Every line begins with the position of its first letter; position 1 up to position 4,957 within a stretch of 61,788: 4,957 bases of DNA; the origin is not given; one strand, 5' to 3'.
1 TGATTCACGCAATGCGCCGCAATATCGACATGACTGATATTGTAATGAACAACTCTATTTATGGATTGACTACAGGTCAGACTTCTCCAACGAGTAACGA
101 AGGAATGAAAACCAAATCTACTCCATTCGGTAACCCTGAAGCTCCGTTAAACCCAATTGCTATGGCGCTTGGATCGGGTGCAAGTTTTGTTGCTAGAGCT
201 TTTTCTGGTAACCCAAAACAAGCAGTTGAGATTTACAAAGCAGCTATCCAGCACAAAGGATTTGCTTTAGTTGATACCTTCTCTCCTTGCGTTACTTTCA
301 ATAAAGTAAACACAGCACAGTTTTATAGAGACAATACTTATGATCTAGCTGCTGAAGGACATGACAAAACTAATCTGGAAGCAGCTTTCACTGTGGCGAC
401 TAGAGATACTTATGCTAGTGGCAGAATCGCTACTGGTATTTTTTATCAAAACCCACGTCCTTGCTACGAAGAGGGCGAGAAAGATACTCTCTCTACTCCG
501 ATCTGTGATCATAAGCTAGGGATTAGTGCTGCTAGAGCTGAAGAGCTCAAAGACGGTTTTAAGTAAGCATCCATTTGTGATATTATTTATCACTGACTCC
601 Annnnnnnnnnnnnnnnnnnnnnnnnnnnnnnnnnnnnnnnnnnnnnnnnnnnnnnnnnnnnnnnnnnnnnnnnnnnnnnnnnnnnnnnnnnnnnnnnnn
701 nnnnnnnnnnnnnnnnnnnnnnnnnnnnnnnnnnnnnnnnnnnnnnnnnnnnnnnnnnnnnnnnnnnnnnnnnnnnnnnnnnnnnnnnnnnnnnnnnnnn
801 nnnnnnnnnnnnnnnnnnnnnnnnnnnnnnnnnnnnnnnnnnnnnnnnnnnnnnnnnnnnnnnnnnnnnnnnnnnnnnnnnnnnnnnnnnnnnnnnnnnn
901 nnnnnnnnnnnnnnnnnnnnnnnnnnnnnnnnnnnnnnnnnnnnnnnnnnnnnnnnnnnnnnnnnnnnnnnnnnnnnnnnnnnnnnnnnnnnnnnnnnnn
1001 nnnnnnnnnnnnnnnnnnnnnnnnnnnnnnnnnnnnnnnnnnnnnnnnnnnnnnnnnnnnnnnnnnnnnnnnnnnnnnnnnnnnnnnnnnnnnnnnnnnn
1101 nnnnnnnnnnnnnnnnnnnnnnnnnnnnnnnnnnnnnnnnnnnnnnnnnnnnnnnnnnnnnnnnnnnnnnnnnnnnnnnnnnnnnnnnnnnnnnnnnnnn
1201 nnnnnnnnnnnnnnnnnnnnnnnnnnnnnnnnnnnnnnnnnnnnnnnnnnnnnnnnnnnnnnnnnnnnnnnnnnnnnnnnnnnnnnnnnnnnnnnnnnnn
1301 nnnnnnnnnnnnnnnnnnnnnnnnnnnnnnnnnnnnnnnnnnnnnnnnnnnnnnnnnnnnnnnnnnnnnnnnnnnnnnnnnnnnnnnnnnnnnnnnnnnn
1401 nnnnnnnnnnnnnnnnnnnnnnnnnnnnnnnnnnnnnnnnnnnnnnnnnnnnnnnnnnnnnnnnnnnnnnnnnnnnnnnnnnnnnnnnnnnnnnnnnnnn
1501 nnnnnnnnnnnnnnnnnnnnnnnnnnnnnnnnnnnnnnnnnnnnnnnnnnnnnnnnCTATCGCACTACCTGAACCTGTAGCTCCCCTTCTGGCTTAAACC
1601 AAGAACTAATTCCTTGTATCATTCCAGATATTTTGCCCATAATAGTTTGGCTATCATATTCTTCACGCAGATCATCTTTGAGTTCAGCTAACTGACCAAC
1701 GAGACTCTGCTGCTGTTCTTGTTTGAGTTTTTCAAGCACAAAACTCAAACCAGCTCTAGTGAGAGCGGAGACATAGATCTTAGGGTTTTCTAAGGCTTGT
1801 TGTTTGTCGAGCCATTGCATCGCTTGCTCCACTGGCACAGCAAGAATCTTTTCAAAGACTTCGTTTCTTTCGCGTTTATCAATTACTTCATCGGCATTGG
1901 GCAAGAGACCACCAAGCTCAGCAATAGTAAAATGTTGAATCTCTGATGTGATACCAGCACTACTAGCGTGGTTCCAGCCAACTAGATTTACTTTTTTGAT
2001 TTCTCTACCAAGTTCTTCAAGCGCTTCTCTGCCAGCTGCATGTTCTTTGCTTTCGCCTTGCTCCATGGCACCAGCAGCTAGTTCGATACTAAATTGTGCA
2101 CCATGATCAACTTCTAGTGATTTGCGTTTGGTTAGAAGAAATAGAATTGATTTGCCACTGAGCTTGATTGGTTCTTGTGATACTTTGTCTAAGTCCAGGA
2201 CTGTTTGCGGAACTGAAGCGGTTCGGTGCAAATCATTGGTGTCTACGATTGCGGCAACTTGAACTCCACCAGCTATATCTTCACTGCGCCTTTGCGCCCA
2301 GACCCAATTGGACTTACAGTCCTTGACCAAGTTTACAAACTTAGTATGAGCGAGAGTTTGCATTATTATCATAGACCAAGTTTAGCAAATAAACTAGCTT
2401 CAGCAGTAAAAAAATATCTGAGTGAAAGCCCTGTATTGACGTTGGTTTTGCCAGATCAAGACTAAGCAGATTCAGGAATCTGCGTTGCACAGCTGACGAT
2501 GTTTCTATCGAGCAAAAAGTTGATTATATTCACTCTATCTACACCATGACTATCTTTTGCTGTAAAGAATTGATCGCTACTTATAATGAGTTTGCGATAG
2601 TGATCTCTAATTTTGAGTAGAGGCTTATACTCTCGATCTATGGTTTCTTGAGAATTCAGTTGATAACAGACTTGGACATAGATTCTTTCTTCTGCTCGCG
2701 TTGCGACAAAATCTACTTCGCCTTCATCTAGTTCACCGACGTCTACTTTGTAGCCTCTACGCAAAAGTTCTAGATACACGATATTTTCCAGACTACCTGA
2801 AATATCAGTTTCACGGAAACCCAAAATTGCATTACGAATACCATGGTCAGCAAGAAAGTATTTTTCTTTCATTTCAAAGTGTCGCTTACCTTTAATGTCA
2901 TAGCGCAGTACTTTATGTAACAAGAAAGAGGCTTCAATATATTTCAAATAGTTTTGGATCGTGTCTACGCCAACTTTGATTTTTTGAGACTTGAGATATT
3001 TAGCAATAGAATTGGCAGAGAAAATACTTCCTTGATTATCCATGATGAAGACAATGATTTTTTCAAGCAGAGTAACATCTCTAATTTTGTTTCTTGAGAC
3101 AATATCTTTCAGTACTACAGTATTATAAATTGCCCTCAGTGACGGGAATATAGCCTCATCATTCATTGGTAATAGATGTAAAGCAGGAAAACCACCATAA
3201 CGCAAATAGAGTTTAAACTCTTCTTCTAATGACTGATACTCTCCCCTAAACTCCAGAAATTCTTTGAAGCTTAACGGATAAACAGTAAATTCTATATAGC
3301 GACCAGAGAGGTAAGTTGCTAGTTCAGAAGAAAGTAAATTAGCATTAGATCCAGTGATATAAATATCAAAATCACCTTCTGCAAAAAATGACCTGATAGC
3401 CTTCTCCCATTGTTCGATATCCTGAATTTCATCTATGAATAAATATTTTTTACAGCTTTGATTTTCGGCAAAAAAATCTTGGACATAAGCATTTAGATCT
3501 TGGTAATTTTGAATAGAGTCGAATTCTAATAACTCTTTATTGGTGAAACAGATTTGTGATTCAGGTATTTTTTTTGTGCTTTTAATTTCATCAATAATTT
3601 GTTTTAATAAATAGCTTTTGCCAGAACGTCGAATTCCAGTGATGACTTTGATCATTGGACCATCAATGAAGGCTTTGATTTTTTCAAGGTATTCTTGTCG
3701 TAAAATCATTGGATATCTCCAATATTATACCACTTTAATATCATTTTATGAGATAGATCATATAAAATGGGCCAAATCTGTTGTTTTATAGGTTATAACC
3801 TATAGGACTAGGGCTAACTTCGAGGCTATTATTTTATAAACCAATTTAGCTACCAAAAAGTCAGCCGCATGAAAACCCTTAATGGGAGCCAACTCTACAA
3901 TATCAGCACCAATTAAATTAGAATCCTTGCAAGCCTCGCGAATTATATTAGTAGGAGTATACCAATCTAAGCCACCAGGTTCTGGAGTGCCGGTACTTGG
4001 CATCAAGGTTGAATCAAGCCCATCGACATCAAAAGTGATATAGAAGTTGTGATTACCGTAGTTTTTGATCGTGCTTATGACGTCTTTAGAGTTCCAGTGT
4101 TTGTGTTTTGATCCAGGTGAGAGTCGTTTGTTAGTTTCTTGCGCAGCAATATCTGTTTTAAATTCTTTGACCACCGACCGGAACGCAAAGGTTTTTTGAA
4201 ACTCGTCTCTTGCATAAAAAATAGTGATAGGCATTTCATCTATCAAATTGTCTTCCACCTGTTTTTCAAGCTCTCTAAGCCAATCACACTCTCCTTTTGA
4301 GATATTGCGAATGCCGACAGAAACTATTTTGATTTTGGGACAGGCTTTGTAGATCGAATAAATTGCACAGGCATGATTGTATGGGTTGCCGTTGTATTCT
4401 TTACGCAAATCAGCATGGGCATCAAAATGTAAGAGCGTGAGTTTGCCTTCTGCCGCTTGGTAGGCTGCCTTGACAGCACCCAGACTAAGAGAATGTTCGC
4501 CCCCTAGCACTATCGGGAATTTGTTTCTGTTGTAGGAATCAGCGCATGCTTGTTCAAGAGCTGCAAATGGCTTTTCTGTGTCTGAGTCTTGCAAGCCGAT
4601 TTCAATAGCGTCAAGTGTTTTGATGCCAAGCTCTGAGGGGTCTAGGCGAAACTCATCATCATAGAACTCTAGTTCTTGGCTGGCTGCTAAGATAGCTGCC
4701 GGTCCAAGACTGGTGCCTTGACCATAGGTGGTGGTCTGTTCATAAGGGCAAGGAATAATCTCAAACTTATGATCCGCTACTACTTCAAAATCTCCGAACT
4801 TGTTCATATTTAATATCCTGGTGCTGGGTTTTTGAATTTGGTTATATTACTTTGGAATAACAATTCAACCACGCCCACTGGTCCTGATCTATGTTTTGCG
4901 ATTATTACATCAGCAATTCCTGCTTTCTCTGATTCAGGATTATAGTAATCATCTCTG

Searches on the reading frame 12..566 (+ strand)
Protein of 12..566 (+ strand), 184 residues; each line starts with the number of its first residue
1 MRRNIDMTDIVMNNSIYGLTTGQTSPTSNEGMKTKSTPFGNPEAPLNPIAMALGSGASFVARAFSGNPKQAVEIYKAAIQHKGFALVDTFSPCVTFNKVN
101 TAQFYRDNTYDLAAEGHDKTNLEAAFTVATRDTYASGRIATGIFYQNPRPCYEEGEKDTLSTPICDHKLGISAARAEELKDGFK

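Call 47: search_protein_families(library=pfam, proteins=[window:12-566:+], max_evalue=0.00001)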
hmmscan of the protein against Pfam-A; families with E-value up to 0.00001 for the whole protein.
window:12-566:+ (184 aa): 2 families
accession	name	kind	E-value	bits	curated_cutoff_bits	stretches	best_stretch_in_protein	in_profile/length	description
PF12367.13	PFO_beta_C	-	4e-19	68.9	24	1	93-154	1-59/66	Pyruvate ferredoxin oxidoreductase beta subunit C terminal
PF02775.26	TPP_enzyme_C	-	6.5e-14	52.4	21.9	1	1-88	69-150/151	Thiamine pyrophosphate enzyme, C-terminal TPP binding domain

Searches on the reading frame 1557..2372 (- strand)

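Call 47: search_protein_families(library=pfam, proteins=[window:1557-2372:-], max_evalue=0.00001)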
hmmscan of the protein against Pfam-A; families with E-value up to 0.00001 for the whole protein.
window:1557-2372:- (271 aa): 1 family
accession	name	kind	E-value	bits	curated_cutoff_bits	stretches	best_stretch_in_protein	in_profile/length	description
PF00293.34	NUDIX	-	4.3e-08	33.7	21.1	1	78-188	17-119/134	NUDIX domain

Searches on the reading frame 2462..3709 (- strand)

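Call 47: search_protein_families(library=pfam, proteins=[window:2462-3709:-], max_evalue=0.00001)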
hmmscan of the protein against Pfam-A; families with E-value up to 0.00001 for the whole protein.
window:2462-3709:- (415 aa): 2 families
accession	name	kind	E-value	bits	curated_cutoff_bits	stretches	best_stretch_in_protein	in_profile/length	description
PF13173.12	AAA_14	-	1e-33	116.5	27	1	20-152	4-129/129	AAA domain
PF13635.12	DUF4143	-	5.8e-18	65.6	28.1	1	201-349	2-159/160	Domain of unknown function (DUF4143)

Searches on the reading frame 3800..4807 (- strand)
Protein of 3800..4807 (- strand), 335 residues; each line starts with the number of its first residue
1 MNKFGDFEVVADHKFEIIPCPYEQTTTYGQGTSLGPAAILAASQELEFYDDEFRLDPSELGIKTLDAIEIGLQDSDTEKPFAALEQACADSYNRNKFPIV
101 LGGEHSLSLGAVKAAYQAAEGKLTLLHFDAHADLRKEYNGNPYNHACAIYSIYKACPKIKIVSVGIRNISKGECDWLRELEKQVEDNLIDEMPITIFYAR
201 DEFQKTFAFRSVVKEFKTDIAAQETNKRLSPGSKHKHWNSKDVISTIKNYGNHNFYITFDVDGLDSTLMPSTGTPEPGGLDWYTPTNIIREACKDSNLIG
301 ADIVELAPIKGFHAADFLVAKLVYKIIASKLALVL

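Call 47: search_protein_families(library=pfam, proteins=[window:3800-4807:-], max_evalue=0.00001)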
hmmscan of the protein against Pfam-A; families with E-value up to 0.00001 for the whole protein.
window:3800-4807:- (335 aa): 1 family
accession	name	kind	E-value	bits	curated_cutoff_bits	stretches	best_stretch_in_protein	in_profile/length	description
PF00491.26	Arginase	-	6.4e-61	206.7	22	2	14-194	2-187/280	Arginase family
